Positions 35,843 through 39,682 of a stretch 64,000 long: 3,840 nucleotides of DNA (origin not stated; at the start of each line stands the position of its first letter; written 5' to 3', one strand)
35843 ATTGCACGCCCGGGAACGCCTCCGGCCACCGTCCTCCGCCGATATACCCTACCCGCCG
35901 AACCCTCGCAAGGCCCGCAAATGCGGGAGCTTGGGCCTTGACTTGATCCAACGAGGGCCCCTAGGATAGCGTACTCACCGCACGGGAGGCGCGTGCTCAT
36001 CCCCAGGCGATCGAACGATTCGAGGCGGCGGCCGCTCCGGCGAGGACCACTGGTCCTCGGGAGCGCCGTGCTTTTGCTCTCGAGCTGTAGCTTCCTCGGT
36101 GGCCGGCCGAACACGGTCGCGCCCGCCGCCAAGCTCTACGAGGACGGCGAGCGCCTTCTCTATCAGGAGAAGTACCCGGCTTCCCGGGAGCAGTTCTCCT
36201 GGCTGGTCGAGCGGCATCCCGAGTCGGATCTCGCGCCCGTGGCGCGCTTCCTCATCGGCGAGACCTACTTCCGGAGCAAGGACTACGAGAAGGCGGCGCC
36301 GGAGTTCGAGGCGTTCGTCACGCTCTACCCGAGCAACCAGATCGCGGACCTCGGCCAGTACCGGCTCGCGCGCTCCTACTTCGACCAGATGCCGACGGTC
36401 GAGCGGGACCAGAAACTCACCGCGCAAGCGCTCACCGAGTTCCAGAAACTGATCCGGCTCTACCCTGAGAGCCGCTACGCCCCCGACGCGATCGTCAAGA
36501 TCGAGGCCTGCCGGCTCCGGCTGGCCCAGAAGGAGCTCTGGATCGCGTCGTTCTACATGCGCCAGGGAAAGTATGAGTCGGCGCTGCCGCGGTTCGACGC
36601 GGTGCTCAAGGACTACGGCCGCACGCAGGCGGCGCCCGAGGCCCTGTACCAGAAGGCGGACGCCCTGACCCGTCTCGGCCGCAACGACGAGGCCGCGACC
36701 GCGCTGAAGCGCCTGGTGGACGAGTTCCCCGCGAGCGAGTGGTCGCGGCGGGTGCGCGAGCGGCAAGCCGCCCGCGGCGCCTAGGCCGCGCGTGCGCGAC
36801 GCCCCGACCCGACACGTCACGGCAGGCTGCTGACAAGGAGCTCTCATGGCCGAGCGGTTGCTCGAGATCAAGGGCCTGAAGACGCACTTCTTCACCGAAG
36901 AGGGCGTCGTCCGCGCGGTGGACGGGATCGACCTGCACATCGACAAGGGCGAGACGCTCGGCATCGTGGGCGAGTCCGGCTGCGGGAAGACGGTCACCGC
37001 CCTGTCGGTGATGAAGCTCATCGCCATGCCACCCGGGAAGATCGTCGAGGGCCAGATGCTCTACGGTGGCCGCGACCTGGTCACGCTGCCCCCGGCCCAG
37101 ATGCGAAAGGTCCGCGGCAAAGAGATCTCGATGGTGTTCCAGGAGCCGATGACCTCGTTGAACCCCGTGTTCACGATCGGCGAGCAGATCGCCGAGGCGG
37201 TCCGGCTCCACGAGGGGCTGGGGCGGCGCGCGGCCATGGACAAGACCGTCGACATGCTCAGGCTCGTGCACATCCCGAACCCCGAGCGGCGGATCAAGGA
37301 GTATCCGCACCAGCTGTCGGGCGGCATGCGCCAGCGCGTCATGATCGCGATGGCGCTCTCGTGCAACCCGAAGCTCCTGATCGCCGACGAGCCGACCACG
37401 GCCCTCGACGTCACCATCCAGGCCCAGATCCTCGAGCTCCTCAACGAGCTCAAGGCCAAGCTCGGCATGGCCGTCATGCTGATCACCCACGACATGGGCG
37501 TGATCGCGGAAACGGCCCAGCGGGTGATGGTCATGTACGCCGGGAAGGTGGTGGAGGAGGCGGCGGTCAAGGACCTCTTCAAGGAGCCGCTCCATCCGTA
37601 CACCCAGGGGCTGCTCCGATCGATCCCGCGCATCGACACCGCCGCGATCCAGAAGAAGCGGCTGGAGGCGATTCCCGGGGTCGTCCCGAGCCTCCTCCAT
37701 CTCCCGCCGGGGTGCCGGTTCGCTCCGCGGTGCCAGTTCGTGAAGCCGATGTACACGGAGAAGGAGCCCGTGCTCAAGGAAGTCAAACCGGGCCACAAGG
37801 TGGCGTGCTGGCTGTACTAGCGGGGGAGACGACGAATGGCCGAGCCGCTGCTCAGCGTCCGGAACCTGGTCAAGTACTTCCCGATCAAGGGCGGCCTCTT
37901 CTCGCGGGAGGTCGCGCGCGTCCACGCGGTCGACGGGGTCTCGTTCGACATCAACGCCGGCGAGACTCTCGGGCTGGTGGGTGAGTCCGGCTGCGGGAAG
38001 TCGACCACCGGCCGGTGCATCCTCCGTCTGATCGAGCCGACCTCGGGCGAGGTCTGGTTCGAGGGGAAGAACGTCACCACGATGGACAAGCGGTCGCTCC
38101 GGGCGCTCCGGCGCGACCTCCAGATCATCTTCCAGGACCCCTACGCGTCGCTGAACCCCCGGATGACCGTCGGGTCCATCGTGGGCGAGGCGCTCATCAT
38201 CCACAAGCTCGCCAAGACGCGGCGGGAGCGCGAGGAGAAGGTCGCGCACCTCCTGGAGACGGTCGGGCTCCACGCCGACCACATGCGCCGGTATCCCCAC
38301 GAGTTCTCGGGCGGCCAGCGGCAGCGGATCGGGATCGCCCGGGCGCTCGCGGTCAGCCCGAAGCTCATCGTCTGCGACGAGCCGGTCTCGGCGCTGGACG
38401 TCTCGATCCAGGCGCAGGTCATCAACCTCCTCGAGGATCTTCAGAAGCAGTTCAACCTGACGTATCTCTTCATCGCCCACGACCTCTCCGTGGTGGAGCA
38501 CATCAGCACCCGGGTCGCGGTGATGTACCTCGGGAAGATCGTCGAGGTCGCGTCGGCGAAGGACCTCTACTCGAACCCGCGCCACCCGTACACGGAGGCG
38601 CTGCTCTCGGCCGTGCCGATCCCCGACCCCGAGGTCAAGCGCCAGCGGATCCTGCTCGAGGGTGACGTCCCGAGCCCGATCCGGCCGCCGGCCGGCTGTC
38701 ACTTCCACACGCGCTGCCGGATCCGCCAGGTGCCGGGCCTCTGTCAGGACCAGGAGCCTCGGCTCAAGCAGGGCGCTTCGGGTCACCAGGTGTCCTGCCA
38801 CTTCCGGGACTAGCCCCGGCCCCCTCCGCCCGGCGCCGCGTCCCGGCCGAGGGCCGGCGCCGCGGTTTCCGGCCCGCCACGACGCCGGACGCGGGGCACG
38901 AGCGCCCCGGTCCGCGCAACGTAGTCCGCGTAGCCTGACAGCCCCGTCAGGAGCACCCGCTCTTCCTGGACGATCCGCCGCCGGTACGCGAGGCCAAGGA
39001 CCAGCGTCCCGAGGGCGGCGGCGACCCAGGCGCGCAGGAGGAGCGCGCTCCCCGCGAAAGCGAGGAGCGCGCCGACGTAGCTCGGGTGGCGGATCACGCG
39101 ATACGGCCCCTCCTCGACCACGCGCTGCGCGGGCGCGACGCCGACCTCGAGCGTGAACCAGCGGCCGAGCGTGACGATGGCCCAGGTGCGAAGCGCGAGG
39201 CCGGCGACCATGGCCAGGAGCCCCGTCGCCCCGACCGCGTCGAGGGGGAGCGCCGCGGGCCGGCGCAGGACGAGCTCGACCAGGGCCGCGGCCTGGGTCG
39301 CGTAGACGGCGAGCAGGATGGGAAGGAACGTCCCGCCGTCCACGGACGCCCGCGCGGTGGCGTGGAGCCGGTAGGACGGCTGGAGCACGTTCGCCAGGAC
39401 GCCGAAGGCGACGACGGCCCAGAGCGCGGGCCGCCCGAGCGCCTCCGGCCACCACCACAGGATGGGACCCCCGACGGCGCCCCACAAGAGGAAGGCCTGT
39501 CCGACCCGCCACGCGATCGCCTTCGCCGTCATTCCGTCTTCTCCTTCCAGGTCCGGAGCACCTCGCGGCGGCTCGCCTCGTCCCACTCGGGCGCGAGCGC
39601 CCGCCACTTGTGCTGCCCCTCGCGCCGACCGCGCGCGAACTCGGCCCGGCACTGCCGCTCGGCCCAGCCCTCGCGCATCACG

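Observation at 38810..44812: Six-gene sigma-54 operon with an unusual enzyme combination: candidate lipid or amino-acid-conjugate modification pathway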

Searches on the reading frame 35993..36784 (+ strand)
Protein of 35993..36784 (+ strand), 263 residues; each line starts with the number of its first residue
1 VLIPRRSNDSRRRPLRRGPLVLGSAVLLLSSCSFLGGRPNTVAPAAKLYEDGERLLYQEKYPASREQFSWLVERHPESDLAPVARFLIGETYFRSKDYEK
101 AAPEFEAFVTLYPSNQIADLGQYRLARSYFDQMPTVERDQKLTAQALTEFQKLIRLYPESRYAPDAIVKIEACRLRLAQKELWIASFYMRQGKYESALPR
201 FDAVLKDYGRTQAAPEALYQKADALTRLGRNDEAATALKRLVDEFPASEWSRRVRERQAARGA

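Call 89: search_protein_families(library=pfam, proteins=[window:35993-36784:+], max_evalue=0.00001)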
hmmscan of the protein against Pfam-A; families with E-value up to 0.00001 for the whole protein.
window:35993-36784:+ (263 aa): 13 families
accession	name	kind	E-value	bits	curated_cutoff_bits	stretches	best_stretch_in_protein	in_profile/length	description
PF13525.12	YfiO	-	4.8e-41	141.2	25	1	44-237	4-200/203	Outer membrane lipoprotein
PF13174.12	TPR_6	-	1.3e-21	76.1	26.3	1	216-248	1-33/33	Tetratricopeptide repeat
PF13432.12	TPR_16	-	1.8e-21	76.6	32.7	2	188-248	7-64/65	Tetratricopeptide repeat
PF07719.23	TPR_2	-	3.9e-16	58.2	27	0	84-115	3-34/34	Tetratricopeptide repeat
PF13428.12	TPR_14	-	4.2e-15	55.2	23.5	0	215-251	1-37/44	Tetratricopeptide repeat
PF13181.12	TPR_8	-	4.3e-13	48.7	25.7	0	85-115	4-34/34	Tetratricopeptide repeat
PF13512.12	TPR_18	-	1.9e-11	44.7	21.9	1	44-167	9-142/145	Tetratricopeptide repeat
PF14559.12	TPR_19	-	2.5e-10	41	25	1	189-250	2-61/68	Tetratricopeptide repeat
PF13424.12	TPR_12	-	4.2e-09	36.9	30.1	0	179-241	4-71/77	Tetratricopeptide repeat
PF00515.34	TPR_1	-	1.2e-08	34.8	27.8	0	215-240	1-26/34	Tetratricopeptide repeat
PF12895.13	ANAPC3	-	2.4e-08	34.6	27.2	0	180-240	25-81/82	Anaphase-promoting complex, cyclosome, subunit 3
PF09976.15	TPR_21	-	4.9e-08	33.4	25.5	0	43-151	37-145/193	Tetratricopeptide repeat-like domain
PF13176.12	TPR_7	-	4.6e-06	26.7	27.9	0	184-205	5-26/36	Tetratricopeptide repeat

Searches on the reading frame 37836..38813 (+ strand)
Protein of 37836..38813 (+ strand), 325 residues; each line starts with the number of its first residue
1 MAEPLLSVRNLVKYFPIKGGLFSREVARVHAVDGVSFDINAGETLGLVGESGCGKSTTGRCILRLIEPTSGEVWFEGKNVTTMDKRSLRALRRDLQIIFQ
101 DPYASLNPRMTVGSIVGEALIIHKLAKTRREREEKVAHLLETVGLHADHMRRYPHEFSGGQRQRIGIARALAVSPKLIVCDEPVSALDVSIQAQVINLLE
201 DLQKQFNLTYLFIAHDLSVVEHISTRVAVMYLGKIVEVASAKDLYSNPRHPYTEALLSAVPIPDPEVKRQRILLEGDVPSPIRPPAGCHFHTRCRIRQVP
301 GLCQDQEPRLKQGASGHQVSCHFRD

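Call 89: search_protein_families(library=pfam, proteins=[window:37836-38813:+], max_evalue=0.00001)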
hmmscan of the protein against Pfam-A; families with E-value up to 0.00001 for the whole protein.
window:37836-38813:+ (325 aa): 2 families
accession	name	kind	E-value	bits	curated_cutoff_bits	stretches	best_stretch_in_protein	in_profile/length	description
PF00005.33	ABC_tran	-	1.8e-35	122.9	25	1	33-184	2-136/137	ABC transporter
PF08352.17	oligo_HPY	-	5.2e-18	65.6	27.1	1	236-297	1-61/65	Oligopeptide/dipeptide transporter, C-terminal region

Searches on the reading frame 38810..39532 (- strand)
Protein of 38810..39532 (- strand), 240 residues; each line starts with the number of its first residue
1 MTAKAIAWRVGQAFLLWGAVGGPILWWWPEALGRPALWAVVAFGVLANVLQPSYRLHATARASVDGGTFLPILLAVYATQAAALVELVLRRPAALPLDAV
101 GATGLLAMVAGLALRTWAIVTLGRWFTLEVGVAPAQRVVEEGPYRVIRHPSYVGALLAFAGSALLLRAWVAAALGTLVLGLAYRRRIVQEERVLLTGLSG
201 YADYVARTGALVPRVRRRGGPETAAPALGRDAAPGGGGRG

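Call 4: search_protein_families(library=pfam, proteins=[window:38810-39532:-], max_evalue=0.01)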
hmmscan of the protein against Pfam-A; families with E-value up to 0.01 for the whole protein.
window:38810-39532:- (240 aa): 2 families
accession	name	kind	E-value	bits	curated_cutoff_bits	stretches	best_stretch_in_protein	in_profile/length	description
PF04140.19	ICMT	-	2.2e-19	70.1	24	1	107-194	4-93/95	Isoprenylcysteine carboxyl methyltransferase (ICMT) family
PF04191.18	PEMT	-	3.5e-13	50.3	25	1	103-194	5-98/105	Phospholipid methyltransferase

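Call 5: search_protein_families(library=ncbifam, proteins=[window:38810-39532:-], max_evalue=0.01)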
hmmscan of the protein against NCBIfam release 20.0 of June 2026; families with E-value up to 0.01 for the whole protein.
window:38810-39532:- (240 aa): 2 families
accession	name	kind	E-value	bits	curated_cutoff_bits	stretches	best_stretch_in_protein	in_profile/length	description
NF040696.1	isopcys_mtase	equivalog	1.4e-17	64.2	160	1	99-215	73-190/190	protein-S-isoprenylcysteine O-methyltransferase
TIGR04571.1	LmtA_Leptospira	exception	3.1e-09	36.9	325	1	134-216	84-167/252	lipid A Kdo2 1-phosphate O-methyltransferase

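Call 86: search_solved_structures(query=window:38810-39532:-, max_evalue=0.01)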
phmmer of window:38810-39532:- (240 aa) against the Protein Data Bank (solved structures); distinct sequences matched with E-value up to 0.01: 4.
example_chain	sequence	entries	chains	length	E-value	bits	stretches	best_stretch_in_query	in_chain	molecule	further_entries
4a2n_B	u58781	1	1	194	5e-09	39.7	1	99-215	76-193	ISOPRENYLCYSTEINE CARBOXYL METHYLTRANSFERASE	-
8xku_G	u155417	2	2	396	2.3e-07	34.2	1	132-207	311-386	AtTam46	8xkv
5vg9_A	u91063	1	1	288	6.8e-07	32.7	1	92-215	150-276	Protein-S-isoprenylcysteine O-methyltransferase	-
5v7p_A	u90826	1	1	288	1.3e-06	31.8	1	101-215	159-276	Protein-S-isoprenylcysteine O-methyltransferase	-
